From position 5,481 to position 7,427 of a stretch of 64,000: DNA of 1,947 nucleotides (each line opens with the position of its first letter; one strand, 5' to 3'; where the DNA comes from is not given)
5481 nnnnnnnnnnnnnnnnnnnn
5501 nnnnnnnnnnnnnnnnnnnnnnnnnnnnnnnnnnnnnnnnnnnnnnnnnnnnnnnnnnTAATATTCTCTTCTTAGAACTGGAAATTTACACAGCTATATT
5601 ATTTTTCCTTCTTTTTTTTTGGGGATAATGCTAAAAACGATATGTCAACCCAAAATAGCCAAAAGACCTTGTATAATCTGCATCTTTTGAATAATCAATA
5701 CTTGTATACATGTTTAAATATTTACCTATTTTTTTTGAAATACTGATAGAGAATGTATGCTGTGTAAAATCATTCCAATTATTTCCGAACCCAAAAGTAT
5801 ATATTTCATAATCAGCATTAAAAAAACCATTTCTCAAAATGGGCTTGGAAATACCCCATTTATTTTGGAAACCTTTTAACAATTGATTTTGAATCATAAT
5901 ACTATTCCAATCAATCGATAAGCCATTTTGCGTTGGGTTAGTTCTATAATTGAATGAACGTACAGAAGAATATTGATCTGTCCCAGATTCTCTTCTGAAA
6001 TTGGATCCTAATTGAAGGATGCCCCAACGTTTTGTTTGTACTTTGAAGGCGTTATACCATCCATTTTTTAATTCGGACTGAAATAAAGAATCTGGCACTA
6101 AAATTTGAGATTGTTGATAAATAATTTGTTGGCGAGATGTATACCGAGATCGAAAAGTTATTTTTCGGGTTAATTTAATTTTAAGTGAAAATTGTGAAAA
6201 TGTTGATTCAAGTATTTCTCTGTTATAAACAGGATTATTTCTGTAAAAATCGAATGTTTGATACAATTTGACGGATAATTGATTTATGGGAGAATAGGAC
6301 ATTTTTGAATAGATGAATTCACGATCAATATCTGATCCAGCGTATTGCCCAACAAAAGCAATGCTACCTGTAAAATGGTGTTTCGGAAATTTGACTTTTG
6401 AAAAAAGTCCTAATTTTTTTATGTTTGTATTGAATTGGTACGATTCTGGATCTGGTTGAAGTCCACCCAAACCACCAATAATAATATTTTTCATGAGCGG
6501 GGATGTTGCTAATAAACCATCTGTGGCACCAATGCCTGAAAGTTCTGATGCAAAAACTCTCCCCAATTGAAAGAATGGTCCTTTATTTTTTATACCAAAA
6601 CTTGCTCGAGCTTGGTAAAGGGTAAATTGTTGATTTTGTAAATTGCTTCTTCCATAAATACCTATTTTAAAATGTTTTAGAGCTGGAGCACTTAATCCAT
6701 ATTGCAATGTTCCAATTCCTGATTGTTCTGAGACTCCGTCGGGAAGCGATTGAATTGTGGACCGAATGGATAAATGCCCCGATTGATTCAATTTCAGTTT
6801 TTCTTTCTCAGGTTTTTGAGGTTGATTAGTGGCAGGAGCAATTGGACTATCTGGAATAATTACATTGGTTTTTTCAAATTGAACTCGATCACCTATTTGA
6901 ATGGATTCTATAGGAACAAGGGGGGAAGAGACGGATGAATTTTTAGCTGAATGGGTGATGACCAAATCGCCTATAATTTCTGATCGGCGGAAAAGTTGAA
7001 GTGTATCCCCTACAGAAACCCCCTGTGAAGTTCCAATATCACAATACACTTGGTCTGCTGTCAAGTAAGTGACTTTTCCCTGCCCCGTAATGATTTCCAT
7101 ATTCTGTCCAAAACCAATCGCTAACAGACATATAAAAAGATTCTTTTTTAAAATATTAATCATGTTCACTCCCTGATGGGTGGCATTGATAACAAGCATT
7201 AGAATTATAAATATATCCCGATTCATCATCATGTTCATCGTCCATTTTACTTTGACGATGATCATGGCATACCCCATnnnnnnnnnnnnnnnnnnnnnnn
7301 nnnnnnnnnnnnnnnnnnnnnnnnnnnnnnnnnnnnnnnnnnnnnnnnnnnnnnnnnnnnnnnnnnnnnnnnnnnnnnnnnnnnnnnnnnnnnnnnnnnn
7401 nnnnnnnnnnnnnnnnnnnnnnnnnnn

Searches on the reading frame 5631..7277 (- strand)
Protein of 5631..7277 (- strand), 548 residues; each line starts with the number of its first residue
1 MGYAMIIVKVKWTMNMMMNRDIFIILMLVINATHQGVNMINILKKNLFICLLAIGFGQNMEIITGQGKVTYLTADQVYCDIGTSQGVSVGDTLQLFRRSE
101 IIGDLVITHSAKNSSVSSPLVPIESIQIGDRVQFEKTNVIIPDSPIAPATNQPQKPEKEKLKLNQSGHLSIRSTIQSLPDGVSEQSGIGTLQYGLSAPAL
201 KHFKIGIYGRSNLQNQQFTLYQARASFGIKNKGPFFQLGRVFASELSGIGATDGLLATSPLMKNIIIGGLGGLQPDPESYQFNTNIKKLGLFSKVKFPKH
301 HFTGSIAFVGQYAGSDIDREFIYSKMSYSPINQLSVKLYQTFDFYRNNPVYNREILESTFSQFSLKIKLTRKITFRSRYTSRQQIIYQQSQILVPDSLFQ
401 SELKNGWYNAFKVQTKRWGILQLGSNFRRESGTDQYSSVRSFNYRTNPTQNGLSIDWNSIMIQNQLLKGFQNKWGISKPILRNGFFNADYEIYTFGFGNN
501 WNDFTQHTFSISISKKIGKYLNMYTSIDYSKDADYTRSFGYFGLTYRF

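Call 5: search_protein_families(library=pfam, proteins=[window:5631-7277:-], max_evalue=0.01)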
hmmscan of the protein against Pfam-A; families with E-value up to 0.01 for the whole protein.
window:5631-7277:- (548 aa): 1 family
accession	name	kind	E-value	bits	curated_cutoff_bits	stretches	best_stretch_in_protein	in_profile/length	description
PF16538.11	FlgT_C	-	0.0016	19.3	27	0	75-107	2-34/77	Flagellar assembly protein T, C-terminal domain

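Call 11: search_protein_families(library=ncbifam, proteins=[window:5631-7277:-], max_evalue=0.01)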
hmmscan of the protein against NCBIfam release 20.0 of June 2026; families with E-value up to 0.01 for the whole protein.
window:5631-7277:- (548 aa): 0 families

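Call 36: find_homologous_proteins(query=window:5631-7163:-, max_evalue=0.001)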
Query window:5631-7163:- (510 aa): 23 proteins with E <= 0.001 among 8000 candidates.
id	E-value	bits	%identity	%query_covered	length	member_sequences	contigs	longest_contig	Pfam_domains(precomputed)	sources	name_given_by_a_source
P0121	0.0e+0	1145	100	100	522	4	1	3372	-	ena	-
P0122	5.1e-259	878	75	100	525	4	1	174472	-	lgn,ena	-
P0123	8.7e-235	798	69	100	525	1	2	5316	-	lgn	-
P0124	1.7e-209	715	62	98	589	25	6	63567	-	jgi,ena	jgi:hypothetical protein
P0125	1.4e-158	547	80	60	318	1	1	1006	-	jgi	-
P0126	9.3e-119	416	42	98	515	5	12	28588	-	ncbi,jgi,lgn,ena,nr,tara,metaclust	ncbi:MAG: hypothetical protein QF712_01775 [Candidatus Marinimicrobia bacterium]|jgi:hypothetical pr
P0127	1.6e-112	395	40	98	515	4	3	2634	-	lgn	-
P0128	1.7e-111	392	40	98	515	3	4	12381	-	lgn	-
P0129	2.2e-110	388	40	98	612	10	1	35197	-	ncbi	-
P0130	9.3e-108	379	39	95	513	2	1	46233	-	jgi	-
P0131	3.9e-105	371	38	95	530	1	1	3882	-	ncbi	ncbi:MAG: hypothetical protein ACE5D2_08470 [Fidelibacterota bacterium]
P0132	1.2e-104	369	39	95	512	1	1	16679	-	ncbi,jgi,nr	ncbi:MAG: hypothetical protein GXO90_09100 [FCB group bacterium]|nr:hypothetical protein [FCB group 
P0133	2.5e-104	368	38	98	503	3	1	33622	-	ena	-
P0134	2.7e-99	351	39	98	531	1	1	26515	-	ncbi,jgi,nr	ncbi:MAG: hypothetical protein GXO92_07765 [FCB group bacterium]|nr:hypothetical protein [FCB group 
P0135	5.8e-99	350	38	96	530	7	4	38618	-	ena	-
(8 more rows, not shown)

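Call 59: predict_structure(alignment_id=A3)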
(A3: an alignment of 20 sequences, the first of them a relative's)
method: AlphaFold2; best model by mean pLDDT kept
length: 522 residues; sequences in the alignment: 20
mean_pLDDT: 77.1   pTM: 0.58
mean pLDDT of the five models: 77.1, 75.3, 74.0, 70.4, 70.4
residues with pLDDT >= 90: 91; 70-90: 308; 50-70: 88; < 50: 35
segments of 3 or more residues with pLDDT < 50: 115-132, 358-371
pLDDT, mean of each block of 10 residues (from residue 1): 65 78 67 64 65 70 73 71 63 62 74 48 39 66 85 75 87 85 83 85 86 84 80 90 89 74 92 88 78 81 88 82 63 84 91 66 36 59 91 90 76 90 88 84 87 83 87 79 87 85 82 86 84
secondary structure, 60 per line:
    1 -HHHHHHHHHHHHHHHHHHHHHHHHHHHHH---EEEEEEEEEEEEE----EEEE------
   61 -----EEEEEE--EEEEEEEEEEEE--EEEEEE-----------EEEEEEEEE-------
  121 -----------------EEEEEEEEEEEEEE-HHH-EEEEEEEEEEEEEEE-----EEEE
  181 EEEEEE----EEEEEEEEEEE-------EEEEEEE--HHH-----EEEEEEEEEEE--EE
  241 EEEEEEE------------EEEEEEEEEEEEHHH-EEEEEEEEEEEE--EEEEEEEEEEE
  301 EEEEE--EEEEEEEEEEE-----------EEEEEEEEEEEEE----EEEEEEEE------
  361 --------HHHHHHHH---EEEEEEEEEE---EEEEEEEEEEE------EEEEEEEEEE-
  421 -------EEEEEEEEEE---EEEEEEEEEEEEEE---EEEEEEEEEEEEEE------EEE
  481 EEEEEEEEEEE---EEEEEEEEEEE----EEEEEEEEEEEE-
elements in order: H2-30 E34-46 E51-54 E66-71 E74-85 E88-93 E105-113 E138-151 E157-171 E177-186 E191-201 E209-215 E226-236 E239-247 E260-271 E276-287 E290-305 E308-318 E330-342 E347-354 H369-376 E380-389 E393-403 E410-419 E428-437 E441-454 E458-471 E478-491 E495-505 E510-521

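Call 68: fold_search(model_id=the predicted structure, library=pdb)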
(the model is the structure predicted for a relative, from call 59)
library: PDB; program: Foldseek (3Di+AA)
matches with E <= 10: 941; with E <= 0.001: 257
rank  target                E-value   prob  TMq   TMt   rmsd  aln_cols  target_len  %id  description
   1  5ldt_A                2.7e-09  1.00  0.31  0.38  13.8       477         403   10  Crystal Structures of MOMP from Campylobacter jejuni (released 2016-10-26)
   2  9fy9_D                1.6e-08  1.00  0.42  0.33  10.2       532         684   10  Cryo-EM structure of the type 1 chaperone-usher pilus FimD-tip complex (FimDHGFC) - Conformer 1 (released 2025-06-04)
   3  9fx8_D                1.7e-08  1.00  0.35  0.28  17.1       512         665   11  Cryo-EM structure of the FimI-bound type 1 pilus assembly platform complex - Local refinement (released 2025-06-04)
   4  9fw9_D                2.1e-08  1.00  0.38  0.31  16.5       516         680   11  Cryo-EM structure of the type 1 pilus assembly platform as part of the FimA-bound chaperone-usher pilus complex (FimDH (released 2025-06-04)
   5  3rfz_B                5.5e-08  1.00  0.38  0.28  16.4       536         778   10  Crystal structure of the FimD usher bound to its cognate FimC:FimH substrate (released 2011-06-01)
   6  3ohn_A                8.7e-08  1.00  0.42  0.45   9.7       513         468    8  Crystal structure of the FimD translocation domain (released 2011-06-01)
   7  3rfz_E                9.6e-08  1.00  0.39  0.28  14.9       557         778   10  Crystal structure of the FimD usher bound to its cognate FimC:FimH substrate (released 2011-06-01)
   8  9bog_D                1.1e-07  1.00  0.47  0.32  17.6       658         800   10  Structural basis for adhesin secretion by the outer-membrane usher in type 1 pili (released 2024-10-09)
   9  9fxb_D                1.2e-07  1.00  0.39  0.33  10.9       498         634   10  Cryo-EM structure of the type 1 pilus assembly platform as part of the FimI-bound chaperone-usher pilus complex (FimDH (released 2025-06-04)
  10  5ldv                  1.4e-07  1.00  0.31  0.38  13.5       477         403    9  Crystal Structures of MOMP from Campylobacter jejuni (released 2016-10-26)
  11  6ehe                  1.8e-07  1.00  0.26  0.38  15.4       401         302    9  OmpTdeltaL8 (loop L8 deletion mutant of OmpT), an outer membrane protein of Vibrio cholerae (released 2018-04-25)
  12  2o4v_A                2.8e-07  1.00  0.24  0.28  17.4       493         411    8  An arginine ladder in OprP mediates phosphate specific transfer across the outer membrane (released 2006-12-26)
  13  8wv0_B                3.4e-07  1.00  0.28  0.39  13.2       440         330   10  Outer membrane porin of Burkholderia pseudomallei (BpsOmp38) (released 2024-10-30)
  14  6ehf                  3.9e-07  1.00  0.26  0.36  15.3       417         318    9  OmpT (in-vitro folded), an outer membrane protein Vibrio cholerae (trimer form) (released 2018-04-25)
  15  8bys_B                4.0e-07  1.00  0.26  0.37  11.9       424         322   10  Outer membrane attachment porin OmpM1 from Veillonella parvula, native (released 2023-11-08)
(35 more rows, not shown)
